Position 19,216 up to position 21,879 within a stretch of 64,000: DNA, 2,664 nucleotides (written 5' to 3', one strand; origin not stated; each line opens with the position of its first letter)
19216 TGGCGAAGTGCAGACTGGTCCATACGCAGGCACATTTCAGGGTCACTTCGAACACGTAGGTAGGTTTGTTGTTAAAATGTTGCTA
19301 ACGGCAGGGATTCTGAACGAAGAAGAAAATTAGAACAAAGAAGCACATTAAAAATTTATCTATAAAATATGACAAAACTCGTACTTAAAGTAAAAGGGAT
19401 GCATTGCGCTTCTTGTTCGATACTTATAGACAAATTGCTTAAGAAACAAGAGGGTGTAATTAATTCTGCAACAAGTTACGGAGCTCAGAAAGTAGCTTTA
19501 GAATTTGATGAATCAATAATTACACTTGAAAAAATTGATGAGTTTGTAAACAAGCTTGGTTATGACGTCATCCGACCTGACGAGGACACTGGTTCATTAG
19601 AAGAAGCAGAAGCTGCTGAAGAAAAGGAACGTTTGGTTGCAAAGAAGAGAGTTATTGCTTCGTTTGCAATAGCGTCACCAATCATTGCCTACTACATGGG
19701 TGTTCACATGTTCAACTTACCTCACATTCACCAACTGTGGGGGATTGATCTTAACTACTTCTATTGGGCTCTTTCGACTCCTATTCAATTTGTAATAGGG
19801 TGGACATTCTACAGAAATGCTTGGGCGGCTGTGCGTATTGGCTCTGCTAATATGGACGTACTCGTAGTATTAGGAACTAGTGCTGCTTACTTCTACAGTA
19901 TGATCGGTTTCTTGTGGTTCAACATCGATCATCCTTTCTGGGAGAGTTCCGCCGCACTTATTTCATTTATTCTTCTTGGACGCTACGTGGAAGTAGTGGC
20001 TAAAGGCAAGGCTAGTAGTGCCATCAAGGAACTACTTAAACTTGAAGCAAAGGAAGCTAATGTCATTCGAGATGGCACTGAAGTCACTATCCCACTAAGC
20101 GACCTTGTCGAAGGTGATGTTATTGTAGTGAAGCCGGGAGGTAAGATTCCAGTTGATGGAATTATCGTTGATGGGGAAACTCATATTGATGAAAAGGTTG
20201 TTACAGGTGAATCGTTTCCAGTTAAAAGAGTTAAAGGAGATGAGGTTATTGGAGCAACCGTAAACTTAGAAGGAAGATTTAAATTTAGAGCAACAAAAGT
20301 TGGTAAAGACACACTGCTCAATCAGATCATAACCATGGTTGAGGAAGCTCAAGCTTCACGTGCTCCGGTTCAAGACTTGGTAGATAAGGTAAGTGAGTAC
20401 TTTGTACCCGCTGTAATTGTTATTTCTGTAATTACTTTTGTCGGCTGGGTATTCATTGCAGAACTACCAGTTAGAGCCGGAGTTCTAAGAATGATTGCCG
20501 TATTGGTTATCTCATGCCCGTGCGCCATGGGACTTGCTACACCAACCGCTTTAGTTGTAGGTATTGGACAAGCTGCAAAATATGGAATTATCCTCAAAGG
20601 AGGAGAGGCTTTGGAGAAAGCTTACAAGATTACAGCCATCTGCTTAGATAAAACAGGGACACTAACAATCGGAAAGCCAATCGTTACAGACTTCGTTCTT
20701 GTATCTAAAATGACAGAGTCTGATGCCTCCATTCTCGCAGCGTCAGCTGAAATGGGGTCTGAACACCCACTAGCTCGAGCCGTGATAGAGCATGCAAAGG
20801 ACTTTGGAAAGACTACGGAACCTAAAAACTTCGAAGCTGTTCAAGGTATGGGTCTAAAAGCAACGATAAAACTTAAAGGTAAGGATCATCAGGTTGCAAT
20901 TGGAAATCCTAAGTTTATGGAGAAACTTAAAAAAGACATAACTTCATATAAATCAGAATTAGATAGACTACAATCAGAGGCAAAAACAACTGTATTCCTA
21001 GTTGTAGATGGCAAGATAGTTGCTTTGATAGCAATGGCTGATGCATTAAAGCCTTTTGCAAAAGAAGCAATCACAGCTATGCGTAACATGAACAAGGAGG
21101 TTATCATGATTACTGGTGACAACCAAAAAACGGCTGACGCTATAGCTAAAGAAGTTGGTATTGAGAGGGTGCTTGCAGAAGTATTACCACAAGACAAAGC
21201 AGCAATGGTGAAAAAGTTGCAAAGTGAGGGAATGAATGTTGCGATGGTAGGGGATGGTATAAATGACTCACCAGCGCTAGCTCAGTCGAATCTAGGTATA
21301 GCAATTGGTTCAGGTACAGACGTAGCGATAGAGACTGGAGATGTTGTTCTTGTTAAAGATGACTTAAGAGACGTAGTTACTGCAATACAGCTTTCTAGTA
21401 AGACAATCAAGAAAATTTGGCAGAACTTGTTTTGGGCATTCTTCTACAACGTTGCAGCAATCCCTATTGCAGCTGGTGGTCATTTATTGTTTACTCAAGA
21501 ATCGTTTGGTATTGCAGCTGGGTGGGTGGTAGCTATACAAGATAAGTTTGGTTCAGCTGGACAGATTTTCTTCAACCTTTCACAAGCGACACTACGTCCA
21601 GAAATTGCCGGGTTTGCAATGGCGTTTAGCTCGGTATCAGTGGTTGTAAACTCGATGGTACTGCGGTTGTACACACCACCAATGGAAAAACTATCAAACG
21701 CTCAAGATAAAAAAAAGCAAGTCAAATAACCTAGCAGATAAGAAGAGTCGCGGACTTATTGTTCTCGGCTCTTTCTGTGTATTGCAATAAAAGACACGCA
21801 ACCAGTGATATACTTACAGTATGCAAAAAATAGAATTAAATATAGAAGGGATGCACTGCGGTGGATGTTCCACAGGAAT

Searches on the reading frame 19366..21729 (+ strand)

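Call 64: search_protein_families(library=pfam, proteins=[window:19366-21729:+], max_evalue=0.00001)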
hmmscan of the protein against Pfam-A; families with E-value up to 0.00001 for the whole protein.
window:19366-21729:+ (787 aa): 3 families
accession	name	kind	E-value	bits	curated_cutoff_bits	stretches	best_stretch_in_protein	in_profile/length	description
PF00122.25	E1-E2_ATPase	-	1.7e-58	197.6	28.1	1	226-405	2-180/181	E1-E2 ATPase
PF00702.32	Hydrolase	-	6e-35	121.8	26.4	1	422-641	1-190/191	haloacid dehalogenase-like hydrolase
PF00403.32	HMA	-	1.9e-12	47.8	24.8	1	6-67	1-62/62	Heavy-metal-associated domain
